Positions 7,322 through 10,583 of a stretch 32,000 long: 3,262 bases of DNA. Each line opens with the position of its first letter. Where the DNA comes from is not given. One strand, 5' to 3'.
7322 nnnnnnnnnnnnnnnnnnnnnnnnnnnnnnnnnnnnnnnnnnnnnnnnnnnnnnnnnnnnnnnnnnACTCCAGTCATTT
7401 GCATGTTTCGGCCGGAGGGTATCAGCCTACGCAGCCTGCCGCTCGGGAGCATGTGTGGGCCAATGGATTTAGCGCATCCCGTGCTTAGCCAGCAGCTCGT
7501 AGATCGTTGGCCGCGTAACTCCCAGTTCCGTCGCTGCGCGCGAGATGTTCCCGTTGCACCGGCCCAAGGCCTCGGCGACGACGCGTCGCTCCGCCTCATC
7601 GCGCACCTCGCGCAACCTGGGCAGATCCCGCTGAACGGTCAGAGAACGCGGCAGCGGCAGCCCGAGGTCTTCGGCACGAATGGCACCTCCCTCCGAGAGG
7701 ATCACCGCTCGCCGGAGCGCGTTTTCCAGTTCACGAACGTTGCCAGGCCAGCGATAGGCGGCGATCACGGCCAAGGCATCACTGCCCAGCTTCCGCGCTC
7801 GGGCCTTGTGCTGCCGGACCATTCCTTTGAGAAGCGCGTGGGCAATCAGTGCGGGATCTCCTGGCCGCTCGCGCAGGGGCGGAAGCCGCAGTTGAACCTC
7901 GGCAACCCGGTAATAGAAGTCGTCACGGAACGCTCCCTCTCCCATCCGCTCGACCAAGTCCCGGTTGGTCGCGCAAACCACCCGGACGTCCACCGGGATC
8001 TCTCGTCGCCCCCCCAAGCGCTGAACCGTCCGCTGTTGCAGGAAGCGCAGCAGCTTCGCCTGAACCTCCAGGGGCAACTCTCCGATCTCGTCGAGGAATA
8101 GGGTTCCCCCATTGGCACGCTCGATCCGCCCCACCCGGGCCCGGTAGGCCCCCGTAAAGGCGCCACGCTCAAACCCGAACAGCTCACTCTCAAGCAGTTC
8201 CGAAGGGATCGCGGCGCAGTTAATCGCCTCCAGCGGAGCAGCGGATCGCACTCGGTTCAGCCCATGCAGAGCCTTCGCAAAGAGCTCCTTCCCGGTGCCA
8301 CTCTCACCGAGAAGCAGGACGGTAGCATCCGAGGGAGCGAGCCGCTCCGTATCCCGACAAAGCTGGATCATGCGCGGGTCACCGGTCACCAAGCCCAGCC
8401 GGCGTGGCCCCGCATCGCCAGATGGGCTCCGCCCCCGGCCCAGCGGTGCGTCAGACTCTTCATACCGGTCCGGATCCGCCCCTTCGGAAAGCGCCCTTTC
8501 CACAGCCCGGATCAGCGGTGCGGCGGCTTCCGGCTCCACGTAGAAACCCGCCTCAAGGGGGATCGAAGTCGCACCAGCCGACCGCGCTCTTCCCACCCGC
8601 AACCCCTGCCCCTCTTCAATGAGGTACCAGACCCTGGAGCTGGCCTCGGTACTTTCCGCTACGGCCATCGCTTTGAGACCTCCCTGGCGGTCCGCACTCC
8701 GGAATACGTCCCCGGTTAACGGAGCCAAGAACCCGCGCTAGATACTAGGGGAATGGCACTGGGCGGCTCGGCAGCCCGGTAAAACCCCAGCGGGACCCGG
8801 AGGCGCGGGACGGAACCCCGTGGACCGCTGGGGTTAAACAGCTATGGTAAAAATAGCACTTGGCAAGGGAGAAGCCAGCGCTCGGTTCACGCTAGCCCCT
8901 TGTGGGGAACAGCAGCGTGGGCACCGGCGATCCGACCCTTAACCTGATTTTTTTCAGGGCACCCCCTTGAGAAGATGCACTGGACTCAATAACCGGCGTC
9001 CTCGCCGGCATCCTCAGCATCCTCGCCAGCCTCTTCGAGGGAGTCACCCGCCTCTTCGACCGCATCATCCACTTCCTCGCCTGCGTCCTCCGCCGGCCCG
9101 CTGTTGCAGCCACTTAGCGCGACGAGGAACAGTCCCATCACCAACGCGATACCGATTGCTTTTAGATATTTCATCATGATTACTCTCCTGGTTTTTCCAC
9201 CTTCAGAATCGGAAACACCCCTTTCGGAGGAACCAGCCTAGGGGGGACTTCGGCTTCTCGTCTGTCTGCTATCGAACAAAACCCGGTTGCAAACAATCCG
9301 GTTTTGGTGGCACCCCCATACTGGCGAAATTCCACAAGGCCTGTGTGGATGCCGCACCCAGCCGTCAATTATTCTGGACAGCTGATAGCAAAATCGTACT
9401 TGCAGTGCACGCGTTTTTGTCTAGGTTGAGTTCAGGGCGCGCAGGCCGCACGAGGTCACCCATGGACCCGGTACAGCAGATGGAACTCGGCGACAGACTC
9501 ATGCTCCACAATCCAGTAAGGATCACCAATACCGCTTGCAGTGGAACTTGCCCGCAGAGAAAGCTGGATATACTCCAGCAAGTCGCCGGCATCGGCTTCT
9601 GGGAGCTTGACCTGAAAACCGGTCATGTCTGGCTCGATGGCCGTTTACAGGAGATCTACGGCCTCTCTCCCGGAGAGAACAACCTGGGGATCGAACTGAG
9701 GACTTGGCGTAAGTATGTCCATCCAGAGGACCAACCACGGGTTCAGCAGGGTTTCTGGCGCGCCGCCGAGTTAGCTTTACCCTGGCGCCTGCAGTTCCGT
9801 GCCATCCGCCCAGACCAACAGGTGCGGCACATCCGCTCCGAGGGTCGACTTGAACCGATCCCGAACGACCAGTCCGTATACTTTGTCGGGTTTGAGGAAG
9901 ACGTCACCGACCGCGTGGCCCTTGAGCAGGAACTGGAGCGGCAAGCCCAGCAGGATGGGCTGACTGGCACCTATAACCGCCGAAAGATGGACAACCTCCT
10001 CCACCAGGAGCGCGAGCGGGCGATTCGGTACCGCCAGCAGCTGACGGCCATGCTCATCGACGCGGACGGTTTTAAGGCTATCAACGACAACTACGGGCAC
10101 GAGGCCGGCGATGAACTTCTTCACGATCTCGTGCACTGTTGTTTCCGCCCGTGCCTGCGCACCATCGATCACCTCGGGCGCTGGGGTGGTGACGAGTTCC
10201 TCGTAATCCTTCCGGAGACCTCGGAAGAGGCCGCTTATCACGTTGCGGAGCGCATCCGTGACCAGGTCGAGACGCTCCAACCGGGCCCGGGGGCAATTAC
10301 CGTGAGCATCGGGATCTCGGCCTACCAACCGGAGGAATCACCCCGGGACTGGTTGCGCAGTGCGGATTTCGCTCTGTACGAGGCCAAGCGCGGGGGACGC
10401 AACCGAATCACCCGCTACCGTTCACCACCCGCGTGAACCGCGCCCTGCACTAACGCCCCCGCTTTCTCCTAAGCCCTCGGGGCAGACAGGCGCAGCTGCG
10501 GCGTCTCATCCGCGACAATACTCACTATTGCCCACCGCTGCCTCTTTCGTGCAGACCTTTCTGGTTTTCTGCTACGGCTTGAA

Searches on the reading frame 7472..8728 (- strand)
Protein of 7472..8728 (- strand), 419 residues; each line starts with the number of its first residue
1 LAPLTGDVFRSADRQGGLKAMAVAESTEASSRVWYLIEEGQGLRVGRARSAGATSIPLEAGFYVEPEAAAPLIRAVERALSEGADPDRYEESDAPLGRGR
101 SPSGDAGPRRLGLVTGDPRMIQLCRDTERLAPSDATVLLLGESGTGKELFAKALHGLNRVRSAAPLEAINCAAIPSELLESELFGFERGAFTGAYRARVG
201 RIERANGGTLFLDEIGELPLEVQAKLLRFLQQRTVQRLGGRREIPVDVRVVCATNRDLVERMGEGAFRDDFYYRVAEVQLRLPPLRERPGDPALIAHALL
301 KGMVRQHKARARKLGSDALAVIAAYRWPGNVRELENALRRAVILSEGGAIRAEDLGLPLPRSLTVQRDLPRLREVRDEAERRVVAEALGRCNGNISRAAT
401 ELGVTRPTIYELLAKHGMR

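Call 6: search_protein_families(library=ncbifam, proteins=[window:7472-8728:-], max_evalue=0.01)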
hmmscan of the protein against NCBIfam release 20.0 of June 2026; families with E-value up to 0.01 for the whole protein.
window:7472-8728:- (419 aa): 30 families (the best 25 are shown)
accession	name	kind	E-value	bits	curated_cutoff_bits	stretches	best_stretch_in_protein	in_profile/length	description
TIGR02915.1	PEP_resp_reg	equivalog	2.1e-128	428.9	502.6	1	111-419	139-445/445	PEP-CTERM-box response regulator transcription factor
NF008469.0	PRK11361.1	equivalog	4.9e-93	312.3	714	1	113-412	145-450/461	acetoacetate metabolism transcriptional regulator AtoC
TIGR01817.1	nifA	equivalog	3.7e-92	309.8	528.85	1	114-356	199-439/534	nif-specific transcriptional activator NifA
NF041552.1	TF_PrdR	equivalog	5.7e-91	305.6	795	1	122-414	278-574/577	sigma-54 dependent transcriptional regulator PrdR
NF003451.0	PRK05022.1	equivalog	5e-87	292.7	476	1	113-415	192-507/512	nitric oxide reductase transcriptional regulator NorR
TIGR01818.1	ntrC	equivalog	4.6e-86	289.4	558.6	1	110-359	133-381/463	nitrogen regulation protein NR(I)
NF050807.1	TransRegFlbDCaul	equivalog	8.4e-86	288.6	750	1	113-405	120-427/454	sigma-54-dependent transcriptional regulator FlbD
NF038308.1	RNA_repair_RtcR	equivalog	2.7e-82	277.3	650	1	112-361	181-438/530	RNA repair transcriptional activator RtcR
NF041946.1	LuxO_transreg_Vib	equivalog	1.5e-81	274.6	800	2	109-362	131-383/463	quorum-sensing sigma-54 dependent transcriptional regulator LuxO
NF011695.0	PRK15115.1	equivalog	2.3e-78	263.9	763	1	79-417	104-437/445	two-component system response regulator GlrR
TIGR02329.1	propionate_PrpR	equivalog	2.7e-77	260.6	499.2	1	114-413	215-524/526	propionate catabolism operon regulatory protein PrpR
NF007689.0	PRK10365.1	equivalog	3.1e-77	260.2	760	1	109-411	137-437/441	sigma-54-dependent response regulator transcription factor ZraR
NF011953.0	PRK15424.1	equivalog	6e-76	256.2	703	1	113-414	220-532/538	propionate catabolism operon regulatory protein PrpR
NF049963.1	RespRegFlgRCampy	domain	8.7e-76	255.5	750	1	128-412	151-423/429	fla regulon two-component system response regulator FlgR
NF011958.0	PRK15429.1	equivalog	4.1e-74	250.4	830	1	119-417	387-685/692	formate hydrogenlyase transcriptional activator FlhA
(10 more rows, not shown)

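Call 7: search_protein_families(library=pfam, proteins=[window:7472-8728:-], max_evalue=0.01)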
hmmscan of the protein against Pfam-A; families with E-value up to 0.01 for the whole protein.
window:7472-8728:- (419 aa): 7 families
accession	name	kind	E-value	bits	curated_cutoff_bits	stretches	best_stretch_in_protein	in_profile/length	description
PF00158.32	Sigma54_activat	-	1.1e-64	217.6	20.2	1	114-280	2-167/168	Sigma-54 interaction domain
PF14532.12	Sigma54_activ_2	-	3.8e-19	69.7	25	1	120-285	7-138/138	Sigma-54 interaction domain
PF25601.1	AAA_lid_14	-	5.7e-18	65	27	1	286-356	1-71/87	AAA+ ATPase lid domain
PF02954.25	HTH_8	-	3.9e-09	36.5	22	1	377-415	3-41/42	Bacterial regulatory protein, Fis family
PF07728.20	AAA_5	-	7.2e-08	33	22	1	137-256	2-123/139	AAA domain (dynein-related subfamily)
PF01078.27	Mg_chelatase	-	2e-07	31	20.3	1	136-255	24-157/207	Magnesium chelatase, subunit ChlI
PF00004.35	AAA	-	0.00033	21.5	21.2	1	137-256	1-110/131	ATPase family associated with various cellular activities (AAA)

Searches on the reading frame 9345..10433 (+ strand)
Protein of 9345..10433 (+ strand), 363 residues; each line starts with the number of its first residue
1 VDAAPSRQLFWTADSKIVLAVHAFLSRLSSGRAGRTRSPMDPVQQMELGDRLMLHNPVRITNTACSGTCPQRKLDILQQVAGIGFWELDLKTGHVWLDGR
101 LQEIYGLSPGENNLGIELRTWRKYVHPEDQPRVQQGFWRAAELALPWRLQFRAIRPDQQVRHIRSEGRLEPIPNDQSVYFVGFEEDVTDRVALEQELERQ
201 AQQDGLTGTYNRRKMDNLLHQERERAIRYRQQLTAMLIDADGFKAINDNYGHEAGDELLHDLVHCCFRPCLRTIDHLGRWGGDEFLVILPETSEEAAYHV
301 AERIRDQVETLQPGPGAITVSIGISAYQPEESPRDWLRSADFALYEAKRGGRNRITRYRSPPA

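Call 20: search_protein_families(library=pfam, proteins=[window:9345-10433:+], max_evalue=0.001)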
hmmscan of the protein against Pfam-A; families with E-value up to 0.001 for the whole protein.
window:9345-10433:+ (363 aa): 4 families
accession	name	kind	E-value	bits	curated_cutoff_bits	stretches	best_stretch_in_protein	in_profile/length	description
PF00990.26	GGDEF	-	1.5e-41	142.3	23.8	1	201-354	1-161/161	Diguanylate cyclase, GGDEF domain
PF08447.18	PAS_3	-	7.7e-13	49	25.6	1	96-183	3-88/89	PAS fold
PF22335.1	Cas10-Cmr2_palm2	-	0.00018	22.1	27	1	281-356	58-133/133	Cas10/Cmr2, second palm domain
PF17853.6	GGDEF_2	-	0.00048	20.8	24.5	0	223-328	13-97/116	GGDEF-like domain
